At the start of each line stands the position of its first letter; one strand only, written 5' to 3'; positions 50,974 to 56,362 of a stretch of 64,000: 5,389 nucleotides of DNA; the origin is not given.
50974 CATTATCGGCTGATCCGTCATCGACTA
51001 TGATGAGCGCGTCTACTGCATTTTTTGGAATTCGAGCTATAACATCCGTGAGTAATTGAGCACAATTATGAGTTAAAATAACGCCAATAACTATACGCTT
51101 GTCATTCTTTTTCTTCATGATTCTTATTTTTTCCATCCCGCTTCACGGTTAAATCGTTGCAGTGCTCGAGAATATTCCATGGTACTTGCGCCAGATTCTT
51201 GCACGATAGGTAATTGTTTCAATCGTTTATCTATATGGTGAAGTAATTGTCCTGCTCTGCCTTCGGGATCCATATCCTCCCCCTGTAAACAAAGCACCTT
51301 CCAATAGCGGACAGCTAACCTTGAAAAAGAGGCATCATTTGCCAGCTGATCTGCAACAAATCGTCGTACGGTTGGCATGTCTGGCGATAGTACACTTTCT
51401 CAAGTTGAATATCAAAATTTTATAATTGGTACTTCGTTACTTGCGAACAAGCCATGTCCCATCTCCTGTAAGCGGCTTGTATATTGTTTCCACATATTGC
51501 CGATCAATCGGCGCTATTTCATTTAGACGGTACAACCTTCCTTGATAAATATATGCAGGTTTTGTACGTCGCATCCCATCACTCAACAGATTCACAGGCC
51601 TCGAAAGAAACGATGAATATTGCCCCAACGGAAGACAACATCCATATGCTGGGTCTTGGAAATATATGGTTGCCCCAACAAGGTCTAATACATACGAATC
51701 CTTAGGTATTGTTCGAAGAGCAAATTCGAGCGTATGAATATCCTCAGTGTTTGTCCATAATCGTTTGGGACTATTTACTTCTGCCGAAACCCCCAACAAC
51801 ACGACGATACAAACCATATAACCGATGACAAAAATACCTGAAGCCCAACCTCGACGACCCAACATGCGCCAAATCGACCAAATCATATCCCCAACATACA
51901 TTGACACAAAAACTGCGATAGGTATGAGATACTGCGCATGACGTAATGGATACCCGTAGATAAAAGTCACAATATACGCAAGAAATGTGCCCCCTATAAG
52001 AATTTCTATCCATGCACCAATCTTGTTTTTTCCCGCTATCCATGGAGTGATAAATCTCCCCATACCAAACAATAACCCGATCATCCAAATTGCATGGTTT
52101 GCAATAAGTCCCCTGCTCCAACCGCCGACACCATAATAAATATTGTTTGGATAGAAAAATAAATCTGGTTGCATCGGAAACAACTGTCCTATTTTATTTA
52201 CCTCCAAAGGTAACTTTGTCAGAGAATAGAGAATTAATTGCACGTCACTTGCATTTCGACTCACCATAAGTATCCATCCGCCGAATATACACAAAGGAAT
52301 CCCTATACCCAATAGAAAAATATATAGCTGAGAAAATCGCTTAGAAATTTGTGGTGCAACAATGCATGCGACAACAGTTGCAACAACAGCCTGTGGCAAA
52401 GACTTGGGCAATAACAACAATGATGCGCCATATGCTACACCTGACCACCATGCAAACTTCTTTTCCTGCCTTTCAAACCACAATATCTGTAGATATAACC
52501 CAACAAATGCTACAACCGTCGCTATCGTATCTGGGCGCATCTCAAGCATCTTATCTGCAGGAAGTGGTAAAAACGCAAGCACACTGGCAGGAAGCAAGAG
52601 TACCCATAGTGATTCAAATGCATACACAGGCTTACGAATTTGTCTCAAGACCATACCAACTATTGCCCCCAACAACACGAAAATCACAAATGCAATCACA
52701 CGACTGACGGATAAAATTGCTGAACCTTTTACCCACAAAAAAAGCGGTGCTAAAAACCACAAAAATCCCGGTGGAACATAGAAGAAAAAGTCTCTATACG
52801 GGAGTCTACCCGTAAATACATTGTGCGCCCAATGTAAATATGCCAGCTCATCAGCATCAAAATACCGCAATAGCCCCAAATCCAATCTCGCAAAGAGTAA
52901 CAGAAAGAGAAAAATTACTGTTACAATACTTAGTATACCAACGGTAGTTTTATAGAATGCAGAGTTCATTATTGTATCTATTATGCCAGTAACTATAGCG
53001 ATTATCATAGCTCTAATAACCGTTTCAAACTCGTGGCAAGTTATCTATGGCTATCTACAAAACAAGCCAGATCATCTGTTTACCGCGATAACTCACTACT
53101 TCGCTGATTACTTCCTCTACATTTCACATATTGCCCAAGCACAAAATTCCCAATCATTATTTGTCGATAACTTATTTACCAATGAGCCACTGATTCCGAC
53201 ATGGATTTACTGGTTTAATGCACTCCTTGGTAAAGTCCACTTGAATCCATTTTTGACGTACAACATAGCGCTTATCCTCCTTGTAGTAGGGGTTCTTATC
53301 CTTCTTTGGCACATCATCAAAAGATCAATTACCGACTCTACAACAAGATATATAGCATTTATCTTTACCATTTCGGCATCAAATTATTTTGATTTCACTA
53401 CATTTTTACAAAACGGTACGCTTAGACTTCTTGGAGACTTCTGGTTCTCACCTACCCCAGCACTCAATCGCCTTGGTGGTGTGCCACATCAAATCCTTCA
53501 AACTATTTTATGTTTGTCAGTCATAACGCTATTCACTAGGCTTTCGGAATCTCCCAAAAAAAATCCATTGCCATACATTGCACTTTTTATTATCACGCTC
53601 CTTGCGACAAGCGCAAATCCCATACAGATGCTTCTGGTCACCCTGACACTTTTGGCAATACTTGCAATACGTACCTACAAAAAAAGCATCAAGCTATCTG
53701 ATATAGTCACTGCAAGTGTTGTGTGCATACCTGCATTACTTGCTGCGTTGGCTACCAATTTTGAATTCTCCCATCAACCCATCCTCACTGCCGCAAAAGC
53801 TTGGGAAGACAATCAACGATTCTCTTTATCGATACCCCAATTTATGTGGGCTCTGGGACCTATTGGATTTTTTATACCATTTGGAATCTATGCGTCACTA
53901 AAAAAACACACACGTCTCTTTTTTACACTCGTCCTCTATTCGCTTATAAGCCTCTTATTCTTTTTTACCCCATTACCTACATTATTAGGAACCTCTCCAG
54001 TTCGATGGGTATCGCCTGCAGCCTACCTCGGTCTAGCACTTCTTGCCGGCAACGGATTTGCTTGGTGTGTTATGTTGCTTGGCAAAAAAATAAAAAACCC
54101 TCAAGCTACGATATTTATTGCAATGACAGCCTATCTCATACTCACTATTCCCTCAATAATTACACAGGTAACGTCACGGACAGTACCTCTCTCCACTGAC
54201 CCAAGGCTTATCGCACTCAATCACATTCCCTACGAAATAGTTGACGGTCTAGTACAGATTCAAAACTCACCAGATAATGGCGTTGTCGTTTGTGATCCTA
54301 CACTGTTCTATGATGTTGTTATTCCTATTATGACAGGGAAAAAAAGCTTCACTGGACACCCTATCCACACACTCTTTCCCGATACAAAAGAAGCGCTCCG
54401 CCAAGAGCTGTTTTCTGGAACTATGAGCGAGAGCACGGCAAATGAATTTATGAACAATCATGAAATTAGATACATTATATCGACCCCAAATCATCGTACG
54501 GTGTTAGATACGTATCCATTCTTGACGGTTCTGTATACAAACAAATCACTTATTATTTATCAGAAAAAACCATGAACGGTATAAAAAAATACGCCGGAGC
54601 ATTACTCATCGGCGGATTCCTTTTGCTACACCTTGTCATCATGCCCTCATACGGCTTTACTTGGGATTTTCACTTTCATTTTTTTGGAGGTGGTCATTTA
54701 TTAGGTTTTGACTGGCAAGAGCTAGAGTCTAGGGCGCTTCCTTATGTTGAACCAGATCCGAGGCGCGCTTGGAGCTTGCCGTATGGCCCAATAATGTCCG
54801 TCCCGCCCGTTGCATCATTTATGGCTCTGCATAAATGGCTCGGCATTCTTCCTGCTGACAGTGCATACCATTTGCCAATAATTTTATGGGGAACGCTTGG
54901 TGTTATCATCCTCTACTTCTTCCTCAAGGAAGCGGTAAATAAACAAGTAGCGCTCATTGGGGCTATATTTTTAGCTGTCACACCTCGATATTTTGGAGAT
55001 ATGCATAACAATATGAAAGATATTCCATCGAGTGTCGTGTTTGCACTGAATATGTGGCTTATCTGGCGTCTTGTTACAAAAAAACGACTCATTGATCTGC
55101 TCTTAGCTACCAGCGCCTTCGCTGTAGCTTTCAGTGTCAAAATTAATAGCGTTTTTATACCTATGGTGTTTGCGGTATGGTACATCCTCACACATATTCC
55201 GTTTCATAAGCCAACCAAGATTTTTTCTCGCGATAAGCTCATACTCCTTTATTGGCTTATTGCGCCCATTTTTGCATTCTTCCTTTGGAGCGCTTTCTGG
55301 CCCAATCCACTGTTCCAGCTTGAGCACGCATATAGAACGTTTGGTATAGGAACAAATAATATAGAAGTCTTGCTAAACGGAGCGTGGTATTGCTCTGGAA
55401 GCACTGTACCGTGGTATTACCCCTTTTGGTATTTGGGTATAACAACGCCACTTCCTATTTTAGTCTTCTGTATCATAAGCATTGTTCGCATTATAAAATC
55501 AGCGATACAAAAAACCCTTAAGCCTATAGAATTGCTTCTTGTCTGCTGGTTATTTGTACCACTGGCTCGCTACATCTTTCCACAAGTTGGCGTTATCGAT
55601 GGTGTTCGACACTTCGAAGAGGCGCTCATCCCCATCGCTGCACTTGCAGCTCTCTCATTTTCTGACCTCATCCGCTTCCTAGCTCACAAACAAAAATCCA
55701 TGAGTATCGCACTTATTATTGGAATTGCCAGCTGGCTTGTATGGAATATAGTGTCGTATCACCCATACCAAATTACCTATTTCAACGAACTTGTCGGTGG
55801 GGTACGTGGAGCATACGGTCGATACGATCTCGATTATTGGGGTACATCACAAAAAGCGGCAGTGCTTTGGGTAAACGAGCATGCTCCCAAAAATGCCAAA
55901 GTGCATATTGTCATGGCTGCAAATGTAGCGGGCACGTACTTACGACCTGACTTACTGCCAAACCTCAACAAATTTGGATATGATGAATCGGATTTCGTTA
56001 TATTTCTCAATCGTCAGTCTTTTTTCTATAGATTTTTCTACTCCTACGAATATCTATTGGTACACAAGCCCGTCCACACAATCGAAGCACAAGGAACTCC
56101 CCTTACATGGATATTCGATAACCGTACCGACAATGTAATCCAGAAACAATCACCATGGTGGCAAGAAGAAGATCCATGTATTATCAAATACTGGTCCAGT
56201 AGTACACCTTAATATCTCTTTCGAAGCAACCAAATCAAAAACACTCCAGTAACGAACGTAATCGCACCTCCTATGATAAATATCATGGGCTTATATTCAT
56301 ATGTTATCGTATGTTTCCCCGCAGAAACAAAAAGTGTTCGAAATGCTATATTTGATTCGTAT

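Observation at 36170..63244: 27-kb glycosylation locus dominated by GT2 plus GT-C pairs, with no visible Wzx/Wzy or priming transferase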

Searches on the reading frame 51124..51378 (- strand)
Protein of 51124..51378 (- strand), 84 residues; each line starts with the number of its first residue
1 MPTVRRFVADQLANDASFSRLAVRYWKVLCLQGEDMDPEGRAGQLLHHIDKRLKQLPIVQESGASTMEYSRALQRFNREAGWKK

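Call 44: search_protein_families(library=pfam, proteins=[window:51124-51378:-], max_evalue=0.01)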
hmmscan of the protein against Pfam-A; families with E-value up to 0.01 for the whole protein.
window:51124-51378:- (84 aa): 0 families

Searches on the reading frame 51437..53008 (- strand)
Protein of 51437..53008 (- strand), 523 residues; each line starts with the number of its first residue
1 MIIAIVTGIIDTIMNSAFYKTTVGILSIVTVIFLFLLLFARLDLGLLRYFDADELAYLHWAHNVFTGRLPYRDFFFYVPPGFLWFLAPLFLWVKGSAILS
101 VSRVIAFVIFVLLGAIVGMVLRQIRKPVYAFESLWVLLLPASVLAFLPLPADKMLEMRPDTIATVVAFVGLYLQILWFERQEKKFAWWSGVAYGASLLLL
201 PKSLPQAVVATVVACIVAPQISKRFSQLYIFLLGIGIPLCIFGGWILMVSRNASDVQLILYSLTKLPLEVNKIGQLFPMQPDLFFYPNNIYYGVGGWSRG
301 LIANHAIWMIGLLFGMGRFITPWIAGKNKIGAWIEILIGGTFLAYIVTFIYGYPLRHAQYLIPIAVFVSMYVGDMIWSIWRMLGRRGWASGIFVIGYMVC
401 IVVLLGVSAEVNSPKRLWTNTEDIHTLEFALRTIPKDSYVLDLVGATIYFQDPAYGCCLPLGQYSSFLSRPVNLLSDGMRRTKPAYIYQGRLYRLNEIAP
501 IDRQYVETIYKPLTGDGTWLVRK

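Call 4: search_protein_families(library=pfam, proteins=[window:51437-53008:-], max_evalue=0.01)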
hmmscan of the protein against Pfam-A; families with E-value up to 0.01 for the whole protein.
window:51437-53008:- (523 aa): 0 families

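Call 11: search_protein_families(library=ncbifam, proteins=[window:51437-53008:-], max_evalue=0.01)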
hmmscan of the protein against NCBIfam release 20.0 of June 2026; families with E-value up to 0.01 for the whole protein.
window:51437-53008:- (523 aa): 0 families

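Call 14: find_homologous_proteins(query=window:51437-53008:-, max_evalue=0.001)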
Query window:51437-53008:- (523 aa): 181 proteins with E <= 0.001 among 8000 candidates; the best 120 are listed.
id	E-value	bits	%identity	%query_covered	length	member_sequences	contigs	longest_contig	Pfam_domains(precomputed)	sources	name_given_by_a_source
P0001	0.0e+0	1073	92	98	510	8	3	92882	-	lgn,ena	-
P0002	4.6e-261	885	74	100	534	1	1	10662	-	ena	-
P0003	3.3e-253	859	73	98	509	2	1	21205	-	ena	-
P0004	2.5e-252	857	73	97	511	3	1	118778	-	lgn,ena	-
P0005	2.6e-243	827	71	96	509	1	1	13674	-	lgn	-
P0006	2.9e-185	635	56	98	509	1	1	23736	-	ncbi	-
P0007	3.5e-159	549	51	93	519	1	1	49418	-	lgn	-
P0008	2.2e-156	540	50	95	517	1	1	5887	-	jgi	jgi:hypothetical protein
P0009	2.0e-151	523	52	92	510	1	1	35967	-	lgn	-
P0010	6.1e-143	495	48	93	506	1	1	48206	-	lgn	-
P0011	1.5e-139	484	47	91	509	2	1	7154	-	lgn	-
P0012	2.1e-138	481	48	95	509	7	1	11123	-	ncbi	-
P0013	5.9e-138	479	47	96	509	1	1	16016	-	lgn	-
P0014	8.7e-138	478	47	93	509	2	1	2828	-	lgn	-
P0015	1.3e-137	478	49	94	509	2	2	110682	-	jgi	-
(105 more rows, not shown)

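Call 17: search_solved_structures(query=A1, max_evalue=10, show_alignments=1)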
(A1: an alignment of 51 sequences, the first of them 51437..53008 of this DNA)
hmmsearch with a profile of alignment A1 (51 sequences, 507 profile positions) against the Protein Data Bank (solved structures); distinct sequences matched with E-value up to 10: 1.
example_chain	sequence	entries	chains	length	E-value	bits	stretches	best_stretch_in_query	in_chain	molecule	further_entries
1rki_A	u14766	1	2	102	0.5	12.3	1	414-464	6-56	hypothetical protein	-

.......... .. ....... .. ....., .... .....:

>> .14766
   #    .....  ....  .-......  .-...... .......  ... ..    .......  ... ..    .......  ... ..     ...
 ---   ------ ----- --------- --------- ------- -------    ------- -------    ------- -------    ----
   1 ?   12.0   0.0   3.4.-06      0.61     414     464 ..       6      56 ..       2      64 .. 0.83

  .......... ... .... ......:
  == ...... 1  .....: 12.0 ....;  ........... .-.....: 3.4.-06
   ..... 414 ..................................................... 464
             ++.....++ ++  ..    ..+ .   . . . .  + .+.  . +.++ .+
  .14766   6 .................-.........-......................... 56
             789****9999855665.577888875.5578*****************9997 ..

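Call 23: predict_structure(alignment_id=A1)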
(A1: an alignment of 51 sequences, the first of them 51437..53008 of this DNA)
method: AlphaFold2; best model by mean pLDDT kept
length: 523 residues; sequences in the alignment: 51
mean_pLDDT: 92.4   pTM: 0.92
mean pLDDT of the five models: 92.4, 92.0, 91.2, 89.5, 88.5
residues with pLDDT >= 90: 392; 70-90: 119; 50-70: 12; < 50: 0
segments of 3 or more residues with pLDDT < 50: none
pLDDT, mean of each block of 10 residues (from residue 1): 86 88 97 98 94 92 93 84 96 96 98 98 96 98 94 93 98 97 97 97 96 90 92 98 94 92 88 75 72 90 96 97 89 97 95 81 97 98 92 97 97 92 94 94 92 77 82 89 95 90 96 91 96
secondary structure, 60 per line:
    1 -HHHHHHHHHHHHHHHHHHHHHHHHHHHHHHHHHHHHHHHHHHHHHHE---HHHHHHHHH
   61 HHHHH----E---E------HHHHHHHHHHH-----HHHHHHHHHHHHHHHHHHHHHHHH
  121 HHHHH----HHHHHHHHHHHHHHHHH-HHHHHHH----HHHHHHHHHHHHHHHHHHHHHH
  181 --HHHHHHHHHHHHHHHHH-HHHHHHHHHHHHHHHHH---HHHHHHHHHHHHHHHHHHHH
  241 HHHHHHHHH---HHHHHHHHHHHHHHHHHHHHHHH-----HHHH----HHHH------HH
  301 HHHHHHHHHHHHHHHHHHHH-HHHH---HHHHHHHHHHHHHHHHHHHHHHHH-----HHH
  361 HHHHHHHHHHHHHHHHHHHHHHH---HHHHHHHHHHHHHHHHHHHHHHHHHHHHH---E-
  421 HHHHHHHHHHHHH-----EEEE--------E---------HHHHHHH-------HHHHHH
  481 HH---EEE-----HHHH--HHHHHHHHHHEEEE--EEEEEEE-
elements in order: H2-47 H52-65 H81-91 H97-125 H130-146 H148-154 H159-180 H183-199 H201-217 H221-249 H253-275 H281-284 H289-292 H299-320 H322-325 H329-352 H358-383 H387-415 H421-433 E439-442 H461-467 H475-482 E486-488 H494-497 H500-509 E510-513 E516-522

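Call 26: fold_search(model_id=the predicted structure, library=pdb)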
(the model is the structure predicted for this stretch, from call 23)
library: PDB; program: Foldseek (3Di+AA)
matches with E <= 10: 741; with E <= 0.001: 29
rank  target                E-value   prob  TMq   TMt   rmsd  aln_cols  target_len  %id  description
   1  8b6l_I                5.1e-08  1.00  0.48  0.39  14.2       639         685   13  Subtomogram average of the human Sec61-TRAP-OSTA-translocon (released 2022-12-07)
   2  8pn9_A                2.0e-07  1.00  0.49  0.41  15.9       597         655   11  Structure of human oligosaccharyltransferase OST-A complex bound to NGI-1 (released 2024-05-08)
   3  3wak                  3.4e-07  1.00  0.49  0.32  14.4       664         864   12  Crystal structure of the Archaeoglobus fulgidus oligosaccharyltransferase (O29867_ARCFU) in the apo form (released 2013-10-30)
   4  9n9j_I                4.2e-07  1.00  0.49  0.39  12.8       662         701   13  Structure of a GRP94 folding intermediate engaged with a CCDC134- and FKBP11-bound secretory translocon (released 2025-11-19)
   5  6s7o_A                4.4e-07  1.00  0.52  0.43  12.5       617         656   10  Cryo-EM structure of human oligosaccharyltransferase complex OST-A (released 2019-12-18)
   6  5gmy_A                6.5e-07  1.00  0.50  0.33  14.8       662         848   10  Crystal structure of the Archaeoglobus fulgidus oligosaccharyltransferase (O29867_ARCFU) tethered with an acceptor pep (released 2017-02-01)
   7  6ftg_5                1.0e-06  1.00  0.49  0.41  14.3       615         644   14  Subtomogram average of OST-containing ribosome-translocon complexes from canine rough microsomal membranes (released 2018-03-21)
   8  8agb_A                1.4e-06  1.00  0.52  0.44  12.6       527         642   13  Structure of yeast oligosaccharylransferase complex with lipid-linked oligosaccharide bound (released 2022-12-07)
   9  7oci_F                1.6e-06  1.00  0.53  0.45  11.7       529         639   11  Cryo-EM structure of yeast Ost6p containing oligosaccharyltransferase complex (released 2022-02-16)
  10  6s7t_A                2.3e-06  1.00  0.48  0.37  17.7       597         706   13  Cryo-EM structure of human oligosaccharyltransferase complex OST-B (released 2019-12-18)
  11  9s6t_A                2.8e-06  1.00  0.46  0.49   9.3       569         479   12  Ternary cryo-EM structure of chicken ALG12 with Dol25-PP-GlcNAc2Man7, Dol25-P-Man, and Fab (released 2026-03-18)
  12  7e9s_A                2.8e-06  1.00  0.43  0.29  15.6       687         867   12  Archaeal oligosaccharyltransferase AglB from Archaeoglobus fulgidus in complex with an inhibitory peptide and a dolich (released 2021-09-08)
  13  3waj                  7.4e-06  1.00  0.46  0.33  14.4       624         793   12  Crystal structure of the Archaeoglobus fulgidus oligosaccharyltransferase (O29867_ARCFU) complex with Zn and sulfate (released 2013-10-30)
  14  6ezn_F                9.2e-06  1.00  0.48  0.40  13.6       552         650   13  Cryo-EM structure of the yeast oligosaccharyltransferase (OST) complex (released 2018-01-17)
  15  5f15                  1.4e-05  1.00  0.54  0.53  10.2       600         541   14  Crystal Structure of ArnT from Cupriavidus metallidurans bound to Undecaprenyl phosphate (released 2016-02-17)
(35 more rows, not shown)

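Call 84: search_protein_families(library=pfam, proteins=[window:51437-53008:-], max_evalue=5)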
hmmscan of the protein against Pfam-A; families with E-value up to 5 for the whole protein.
window:51437-53008:- (523 aa): 0 families

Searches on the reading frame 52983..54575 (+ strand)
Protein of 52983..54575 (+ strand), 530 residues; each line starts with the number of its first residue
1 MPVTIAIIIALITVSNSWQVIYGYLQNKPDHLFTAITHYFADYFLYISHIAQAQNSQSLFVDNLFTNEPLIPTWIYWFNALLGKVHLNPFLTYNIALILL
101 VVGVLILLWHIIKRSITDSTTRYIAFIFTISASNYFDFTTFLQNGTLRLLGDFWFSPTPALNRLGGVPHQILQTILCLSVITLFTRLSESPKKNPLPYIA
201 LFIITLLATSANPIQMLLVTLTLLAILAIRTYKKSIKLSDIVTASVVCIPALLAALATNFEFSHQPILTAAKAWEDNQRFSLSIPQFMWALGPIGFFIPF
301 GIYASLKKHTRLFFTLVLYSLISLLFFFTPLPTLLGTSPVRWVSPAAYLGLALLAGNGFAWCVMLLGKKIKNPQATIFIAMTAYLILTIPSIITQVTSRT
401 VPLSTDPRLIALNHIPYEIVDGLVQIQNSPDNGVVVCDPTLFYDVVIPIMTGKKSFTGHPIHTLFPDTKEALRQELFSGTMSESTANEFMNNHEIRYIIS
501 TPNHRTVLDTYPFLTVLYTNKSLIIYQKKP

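Call 4: search_protein_families(library=pfam, proteins=[window:52983-54575:+], max_evalue=0.01)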
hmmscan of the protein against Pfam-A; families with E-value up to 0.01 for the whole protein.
window:52983-54575:+ (530 aa): 0 families

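Call 11: search_protein_families(library=ncbifam, proteins=[window:52983-54575:+], max_evalue=0.01)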
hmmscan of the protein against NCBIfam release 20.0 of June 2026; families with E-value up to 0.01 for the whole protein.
window:52983-54575:+ (530 aa): 0 families

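Call 84: search_protein_families(library=pfam, proteins=[window:52983-54575:+], max_evalue=5)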
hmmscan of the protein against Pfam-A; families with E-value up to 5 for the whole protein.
window:52983-54575:+ (530 aa): 0 families

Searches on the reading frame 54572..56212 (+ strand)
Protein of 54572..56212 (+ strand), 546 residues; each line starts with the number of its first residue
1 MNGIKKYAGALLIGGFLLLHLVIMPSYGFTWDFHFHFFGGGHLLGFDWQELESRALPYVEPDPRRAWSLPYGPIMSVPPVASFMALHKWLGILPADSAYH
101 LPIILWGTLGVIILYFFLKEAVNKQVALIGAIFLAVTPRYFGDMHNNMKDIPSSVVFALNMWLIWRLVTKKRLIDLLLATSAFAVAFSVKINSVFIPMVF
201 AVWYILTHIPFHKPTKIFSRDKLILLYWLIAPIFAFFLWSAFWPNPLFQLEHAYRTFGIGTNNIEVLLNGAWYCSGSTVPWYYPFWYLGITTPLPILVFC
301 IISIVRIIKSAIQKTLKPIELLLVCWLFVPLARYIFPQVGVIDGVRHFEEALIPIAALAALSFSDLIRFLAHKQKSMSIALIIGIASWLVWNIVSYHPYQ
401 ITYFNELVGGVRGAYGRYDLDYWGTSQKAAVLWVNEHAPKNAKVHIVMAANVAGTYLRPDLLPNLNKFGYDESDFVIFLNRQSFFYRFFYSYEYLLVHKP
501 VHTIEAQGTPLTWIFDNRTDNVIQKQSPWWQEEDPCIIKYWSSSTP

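Call 4: search_protein_families(library=pfam, proteins=[window:54572-56212:+], max_evalue=0.01)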
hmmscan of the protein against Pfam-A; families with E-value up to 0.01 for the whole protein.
window:54572-56212:+ (546 aa): 1 family
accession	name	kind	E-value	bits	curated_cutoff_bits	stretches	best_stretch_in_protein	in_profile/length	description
PF13231.12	PMT_2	-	1.4e-12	48.5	26.1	1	95-235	20-155/160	Dolichyl-phosphate-mannose-protein mannosyltransferase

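Call 11: search_protein_families(library=ncbifam, proteins=[window:54572-56212:+], max_evalue=0.01)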
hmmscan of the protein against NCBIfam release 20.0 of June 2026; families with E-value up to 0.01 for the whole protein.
window:54572-56212:+ (546 aa): 2 families
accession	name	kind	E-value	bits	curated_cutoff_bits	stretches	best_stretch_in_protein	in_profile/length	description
TIGR03663.1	TIGR03663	subfamily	4.8e-08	32.4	126.25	1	95-383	69-359/435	flippase activity-associated protein Agl23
TIGR04154.1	archaeo_STT3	subfamily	0.0016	16.9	450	1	104-140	103-139/831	oligosaccharyl transferase, archaeosortase A system-associated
